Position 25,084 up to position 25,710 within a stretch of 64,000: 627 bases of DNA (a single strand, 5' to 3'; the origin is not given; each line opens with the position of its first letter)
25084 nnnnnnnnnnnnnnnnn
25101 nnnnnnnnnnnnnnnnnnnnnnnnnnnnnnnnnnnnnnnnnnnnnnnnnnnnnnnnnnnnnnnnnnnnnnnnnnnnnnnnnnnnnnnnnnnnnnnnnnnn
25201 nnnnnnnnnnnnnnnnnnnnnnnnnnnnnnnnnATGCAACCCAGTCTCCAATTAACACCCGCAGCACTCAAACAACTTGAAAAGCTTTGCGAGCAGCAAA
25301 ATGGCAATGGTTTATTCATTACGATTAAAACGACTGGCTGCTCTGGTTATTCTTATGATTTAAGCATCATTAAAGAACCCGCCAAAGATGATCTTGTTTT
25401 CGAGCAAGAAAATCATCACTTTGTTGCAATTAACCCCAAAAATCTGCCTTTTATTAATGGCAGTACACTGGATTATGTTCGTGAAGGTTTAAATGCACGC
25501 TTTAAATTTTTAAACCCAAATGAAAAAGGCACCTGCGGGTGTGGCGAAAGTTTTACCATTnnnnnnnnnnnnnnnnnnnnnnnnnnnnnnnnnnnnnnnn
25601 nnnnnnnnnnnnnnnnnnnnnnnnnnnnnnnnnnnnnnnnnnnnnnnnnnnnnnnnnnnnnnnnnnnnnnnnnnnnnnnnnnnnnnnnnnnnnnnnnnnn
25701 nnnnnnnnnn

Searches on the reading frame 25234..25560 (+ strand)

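Call 40: search_protein_families(library=pfam, proteins=[window:25234-25560:+], max_evalue=0.001)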
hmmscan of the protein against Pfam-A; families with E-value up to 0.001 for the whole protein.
window:25234-25560:+ (109 aa): 1 family
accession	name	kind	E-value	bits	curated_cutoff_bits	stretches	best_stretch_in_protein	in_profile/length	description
PF01521.26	Fe-S_biosyn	-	6.4e-18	65.4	26.3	1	5-105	3-110/110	Iron-sulphur cluster biosynthesis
